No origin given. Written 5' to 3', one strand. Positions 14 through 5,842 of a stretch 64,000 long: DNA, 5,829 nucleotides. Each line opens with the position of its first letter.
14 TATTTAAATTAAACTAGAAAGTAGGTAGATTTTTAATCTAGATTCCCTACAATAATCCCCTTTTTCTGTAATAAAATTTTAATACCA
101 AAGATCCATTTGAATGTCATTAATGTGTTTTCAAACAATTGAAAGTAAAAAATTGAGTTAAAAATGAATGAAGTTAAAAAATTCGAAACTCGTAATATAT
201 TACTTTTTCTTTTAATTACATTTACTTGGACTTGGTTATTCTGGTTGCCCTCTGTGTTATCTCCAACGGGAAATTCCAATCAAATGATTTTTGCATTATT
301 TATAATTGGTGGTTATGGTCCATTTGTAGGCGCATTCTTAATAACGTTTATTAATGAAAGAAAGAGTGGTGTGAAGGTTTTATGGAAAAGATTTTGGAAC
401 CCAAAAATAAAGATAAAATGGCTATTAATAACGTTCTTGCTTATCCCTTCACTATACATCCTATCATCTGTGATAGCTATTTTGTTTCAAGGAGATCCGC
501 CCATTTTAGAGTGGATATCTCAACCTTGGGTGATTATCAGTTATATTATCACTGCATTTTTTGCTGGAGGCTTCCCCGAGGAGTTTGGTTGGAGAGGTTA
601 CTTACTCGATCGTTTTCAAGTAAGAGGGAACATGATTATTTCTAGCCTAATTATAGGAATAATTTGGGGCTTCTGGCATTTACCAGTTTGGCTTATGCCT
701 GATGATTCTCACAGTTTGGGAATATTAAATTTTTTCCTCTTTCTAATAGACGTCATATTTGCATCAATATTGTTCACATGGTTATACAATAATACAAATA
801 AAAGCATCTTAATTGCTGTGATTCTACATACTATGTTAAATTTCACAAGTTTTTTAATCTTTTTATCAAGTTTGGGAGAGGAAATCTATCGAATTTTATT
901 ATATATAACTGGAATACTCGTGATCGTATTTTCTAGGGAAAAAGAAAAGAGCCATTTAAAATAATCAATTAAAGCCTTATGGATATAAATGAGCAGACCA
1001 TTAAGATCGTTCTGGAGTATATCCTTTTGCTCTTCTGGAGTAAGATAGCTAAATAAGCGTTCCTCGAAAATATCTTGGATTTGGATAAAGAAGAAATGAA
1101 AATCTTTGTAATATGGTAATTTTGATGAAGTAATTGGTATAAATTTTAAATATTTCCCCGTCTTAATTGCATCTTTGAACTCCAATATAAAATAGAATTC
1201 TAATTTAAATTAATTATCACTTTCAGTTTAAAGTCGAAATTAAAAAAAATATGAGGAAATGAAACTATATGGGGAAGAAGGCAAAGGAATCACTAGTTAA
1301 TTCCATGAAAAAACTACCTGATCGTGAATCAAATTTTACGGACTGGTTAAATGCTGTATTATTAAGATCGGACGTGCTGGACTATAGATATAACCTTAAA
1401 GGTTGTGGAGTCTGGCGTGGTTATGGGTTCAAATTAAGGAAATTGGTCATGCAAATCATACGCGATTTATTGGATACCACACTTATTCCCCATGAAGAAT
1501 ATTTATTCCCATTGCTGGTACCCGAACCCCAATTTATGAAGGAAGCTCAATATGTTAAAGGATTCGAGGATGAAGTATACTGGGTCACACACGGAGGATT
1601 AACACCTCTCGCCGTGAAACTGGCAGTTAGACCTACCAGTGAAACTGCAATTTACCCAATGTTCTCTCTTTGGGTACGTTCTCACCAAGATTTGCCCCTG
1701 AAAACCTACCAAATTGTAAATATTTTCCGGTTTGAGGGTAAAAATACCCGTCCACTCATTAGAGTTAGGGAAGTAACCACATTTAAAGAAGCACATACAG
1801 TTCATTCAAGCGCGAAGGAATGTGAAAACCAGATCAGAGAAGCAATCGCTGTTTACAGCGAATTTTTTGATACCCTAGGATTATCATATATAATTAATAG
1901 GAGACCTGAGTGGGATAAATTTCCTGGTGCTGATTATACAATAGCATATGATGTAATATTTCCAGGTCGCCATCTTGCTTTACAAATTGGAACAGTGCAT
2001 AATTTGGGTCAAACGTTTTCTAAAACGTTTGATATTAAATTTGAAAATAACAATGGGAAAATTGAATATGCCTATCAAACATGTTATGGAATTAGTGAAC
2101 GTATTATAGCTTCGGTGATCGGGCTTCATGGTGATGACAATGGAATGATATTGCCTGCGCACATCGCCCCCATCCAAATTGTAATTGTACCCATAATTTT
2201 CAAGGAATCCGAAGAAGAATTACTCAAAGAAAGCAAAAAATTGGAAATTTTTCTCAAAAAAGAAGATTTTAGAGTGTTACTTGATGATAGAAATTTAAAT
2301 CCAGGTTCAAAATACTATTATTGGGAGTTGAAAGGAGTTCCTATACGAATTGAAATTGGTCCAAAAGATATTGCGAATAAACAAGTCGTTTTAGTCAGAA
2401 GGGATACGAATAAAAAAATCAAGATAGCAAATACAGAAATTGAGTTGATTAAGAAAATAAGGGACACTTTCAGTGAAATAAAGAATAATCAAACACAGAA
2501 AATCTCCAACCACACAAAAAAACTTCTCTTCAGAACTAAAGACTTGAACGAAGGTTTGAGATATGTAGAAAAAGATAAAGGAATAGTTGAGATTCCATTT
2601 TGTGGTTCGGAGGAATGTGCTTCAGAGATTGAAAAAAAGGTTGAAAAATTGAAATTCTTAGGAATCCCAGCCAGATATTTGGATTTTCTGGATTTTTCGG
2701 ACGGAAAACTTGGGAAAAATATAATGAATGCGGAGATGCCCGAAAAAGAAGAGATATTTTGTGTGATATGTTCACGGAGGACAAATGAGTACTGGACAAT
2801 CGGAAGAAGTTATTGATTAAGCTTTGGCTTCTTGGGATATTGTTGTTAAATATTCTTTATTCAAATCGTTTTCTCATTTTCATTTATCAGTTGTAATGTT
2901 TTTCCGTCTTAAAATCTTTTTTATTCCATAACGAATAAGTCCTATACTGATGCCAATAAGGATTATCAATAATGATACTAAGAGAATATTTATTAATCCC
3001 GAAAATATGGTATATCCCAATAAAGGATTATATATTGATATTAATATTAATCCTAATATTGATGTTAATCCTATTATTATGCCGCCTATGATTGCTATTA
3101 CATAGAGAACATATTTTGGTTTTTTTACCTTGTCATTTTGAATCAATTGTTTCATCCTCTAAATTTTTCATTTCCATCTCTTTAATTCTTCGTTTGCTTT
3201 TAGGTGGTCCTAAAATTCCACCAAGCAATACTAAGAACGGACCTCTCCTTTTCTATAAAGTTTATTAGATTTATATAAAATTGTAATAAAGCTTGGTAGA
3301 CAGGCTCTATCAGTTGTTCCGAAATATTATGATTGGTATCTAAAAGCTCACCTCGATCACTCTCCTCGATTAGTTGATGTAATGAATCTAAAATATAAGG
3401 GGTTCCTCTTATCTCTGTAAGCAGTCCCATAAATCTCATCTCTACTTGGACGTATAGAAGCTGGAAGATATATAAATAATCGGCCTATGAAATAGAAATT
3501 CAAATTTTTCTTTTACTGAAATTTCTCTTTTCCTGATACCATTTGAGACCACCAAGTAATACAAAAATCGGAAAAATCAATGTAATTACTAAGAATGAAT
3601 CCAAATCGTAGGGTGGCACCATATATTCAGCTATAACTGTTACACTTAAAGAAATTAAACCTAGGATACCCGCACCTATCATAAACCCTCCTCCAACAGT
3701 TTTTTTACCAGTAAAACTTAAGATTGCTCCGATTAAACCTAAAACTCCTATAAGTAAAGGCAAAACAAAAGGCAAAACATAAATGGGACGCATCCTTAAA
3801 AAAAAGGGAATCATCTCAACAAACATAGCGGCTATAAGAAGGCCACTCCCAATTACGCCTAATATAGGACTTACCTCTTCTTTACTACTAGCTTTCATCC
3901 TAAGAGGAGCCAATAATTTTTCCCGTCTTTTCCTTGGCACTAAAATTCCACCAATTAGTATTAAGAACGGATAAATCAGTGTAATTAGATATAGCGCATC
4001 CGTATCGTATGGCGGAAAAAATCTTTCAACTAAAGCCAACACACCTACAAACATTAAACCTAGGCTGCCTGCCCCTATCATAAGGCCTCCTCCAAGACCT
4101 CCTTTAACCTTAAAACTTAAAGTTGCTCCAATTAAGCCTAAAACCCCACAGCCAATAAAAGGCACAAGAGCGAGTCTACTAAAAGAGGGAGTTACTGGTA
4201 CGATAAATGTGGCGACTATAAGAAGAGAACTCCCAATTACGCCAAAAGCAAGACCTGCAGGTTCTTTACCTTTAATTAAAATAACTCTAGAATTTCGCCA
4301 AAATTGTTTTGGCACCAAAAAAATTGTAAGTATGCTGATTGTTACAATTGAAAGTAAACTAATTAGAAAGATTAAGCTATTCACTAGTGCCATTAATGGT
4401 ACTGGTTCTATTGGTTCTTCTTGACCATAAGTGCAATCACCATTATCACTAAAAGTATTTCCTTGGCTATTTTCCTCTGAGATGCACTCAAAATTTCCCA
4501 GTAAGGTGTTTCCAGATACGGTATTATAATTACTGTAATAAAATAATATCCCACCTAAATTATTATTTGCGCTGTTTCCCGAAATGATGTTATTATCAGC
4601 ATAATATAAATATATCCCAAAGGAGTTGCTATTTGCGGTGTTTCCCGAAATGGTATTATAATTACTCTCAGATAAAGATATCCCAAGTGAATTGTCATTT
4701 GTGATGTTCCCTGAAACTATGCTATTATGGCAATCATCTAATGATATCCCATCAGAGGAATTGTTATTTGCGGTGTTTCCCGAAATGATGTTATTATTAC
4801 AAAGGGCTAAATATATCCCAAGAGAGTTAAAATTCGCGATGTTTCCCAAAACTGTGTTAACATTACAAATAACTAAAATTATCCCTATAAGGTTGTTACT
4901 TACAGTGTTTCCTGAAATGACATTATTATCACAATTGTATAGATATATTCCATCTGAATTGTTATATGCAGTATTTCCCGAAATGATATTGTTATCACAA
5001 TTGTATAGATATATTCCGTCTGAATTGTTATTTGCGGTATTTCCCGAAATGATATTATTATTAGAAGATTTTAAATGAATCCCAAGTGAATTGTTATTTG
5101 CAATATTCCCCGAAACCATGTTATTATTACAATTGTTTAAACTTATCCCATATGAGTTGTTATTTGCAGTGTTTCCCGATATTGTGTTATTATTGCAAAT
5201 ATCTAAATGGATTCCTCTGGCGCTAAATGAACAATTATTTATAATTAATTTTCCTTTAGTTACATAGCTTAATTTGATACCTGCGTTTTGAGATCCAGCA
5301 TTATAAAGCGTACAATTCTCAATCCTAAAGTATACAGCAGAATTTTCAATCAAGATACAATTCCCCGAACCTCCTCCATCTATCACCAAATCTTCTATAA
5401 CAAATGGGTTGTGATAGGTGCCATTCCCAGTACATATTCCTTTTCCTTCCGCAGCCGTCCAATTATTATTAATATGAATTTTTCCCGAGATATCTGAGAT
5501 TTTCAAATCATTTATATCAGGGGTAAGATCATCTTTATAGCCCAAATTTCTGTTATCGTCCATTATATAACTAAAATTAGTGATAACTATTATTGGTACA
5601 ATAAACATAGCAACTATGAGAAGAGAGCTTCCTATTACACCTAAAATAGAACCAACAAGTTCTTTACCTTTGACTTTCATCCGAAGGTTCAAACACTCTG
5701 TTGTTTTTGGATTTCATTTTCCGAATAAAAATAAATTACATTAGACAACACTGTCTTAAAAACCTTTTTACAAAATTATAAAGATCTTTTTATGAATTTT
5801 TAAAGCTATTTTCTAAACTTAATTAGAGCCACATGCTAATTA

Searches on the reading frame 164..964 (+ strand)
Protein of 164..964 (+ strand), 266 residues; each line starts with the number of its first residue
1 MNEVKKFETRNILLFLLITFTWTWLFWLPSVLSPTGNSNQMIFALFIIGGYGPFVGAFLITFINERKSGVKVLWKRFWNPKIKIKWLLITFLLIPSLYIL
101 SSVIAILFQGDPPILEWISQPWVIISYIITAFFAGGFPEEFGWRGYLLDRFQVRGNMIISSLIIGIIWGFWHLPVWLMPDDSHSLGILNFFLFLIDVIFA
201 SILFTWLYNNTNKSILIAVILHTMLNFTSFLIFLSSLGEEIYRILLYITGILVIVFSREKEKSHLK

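Call 52: search_protein_families(library=pfam, proteins=[window:164-964:+], max_evalue=0.001)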
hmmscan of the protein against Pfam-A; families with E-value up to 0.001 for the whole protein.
window:164-964:+ (266 aa): 1 family
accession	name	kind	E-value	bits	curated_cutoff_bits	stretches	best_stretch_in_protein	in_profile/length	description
PF02517.21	Rce1-like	-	1.6e-16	60.8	22.4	1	123-227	3-92/93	Type II CAAX prenyl endopeptidase Rce1-like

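Call 71: find_encoding_contigs(protein=window:164-964:+, flank=10000, max_places=1)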
Protein window:164-964:+ (266 aa): 1 contig read that carries it; 1 place shown.
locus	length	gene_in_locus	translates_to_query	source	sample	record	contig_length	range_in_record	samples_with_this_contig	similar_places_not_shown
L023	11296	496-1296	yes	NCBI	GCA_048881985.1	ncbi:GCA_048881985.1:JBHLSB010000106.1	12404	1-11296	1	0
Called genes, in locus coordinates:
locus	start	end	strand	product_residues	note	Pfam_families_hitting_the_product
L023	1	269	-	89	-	?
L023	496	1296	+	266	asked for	PF02517:Rce1-like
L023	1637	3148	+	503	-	PF00587:tRNA-synt_2b, PF03129:HGTP_anticodon, PF09180:ProRS-C_1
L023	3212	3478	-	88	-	-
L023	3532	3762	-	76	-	-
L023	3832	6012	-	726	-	PF13229:Beta_helix, PF05048:NosD, PF13229:Beta_helix, PF05048:NosD, PF13229:Beta_helix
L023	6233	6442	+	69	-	-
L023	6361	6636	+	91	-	-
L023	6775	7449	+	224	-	-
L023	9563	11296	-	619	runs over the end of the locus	PF00528:BPD_transp_1 (faint)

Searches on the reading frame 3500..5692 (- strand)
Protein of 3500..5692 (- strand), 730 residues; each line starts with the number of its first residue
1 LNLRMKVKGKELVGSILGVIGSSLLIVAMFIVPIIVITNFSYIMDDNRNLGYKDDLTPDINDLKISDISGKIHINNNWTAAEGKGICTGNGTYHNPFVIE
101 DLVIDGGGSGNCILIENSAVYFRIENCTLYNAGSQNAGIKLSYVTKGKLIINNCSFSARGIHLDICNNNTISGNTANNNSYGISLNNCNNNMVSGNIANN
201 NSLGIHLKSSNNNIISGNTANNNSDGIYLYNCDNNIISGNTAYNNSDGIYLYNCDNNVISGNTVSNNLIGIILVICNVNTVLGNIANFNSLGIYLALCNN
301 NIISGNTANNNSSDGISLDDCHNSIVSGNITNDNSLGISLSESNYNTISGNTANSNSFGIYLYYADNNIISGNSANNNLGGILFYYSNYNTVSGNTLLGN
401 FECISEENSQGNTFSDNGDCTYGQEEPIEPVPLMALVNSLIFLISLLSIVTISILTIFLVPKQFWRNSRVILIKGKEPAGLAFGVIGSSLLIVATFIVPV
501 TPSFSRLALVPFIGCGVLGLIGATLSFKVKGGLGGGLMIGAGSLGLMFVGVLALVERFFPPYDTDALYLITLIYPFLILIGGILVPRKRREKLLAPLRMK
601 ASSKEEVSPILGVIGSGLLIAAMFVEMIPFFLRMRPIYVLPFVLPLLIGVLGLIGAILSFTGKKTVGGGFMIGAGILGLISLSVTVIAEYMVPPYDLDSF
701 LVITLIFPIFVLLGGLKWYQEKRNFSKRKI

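Call 52: search_protein_families(library=pfam, proteins=[window:3500-5692:-], max_evalue=0.001)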
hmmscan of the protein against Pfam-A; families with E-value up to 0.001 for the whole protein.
window:3500-5692:- (730 aa): 2 families
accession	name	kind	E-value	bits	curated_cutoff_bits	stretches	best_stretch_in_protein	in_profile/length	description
PF05048.19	NosD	-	1.4e-46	159.1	23.6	2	124-285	5-168/212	Periplasmic copper-binding protein (NosD)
PF13229.12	Beta_helix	-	1e-44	152.4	25.9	4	226-360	2-142/158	Right handed beta helix region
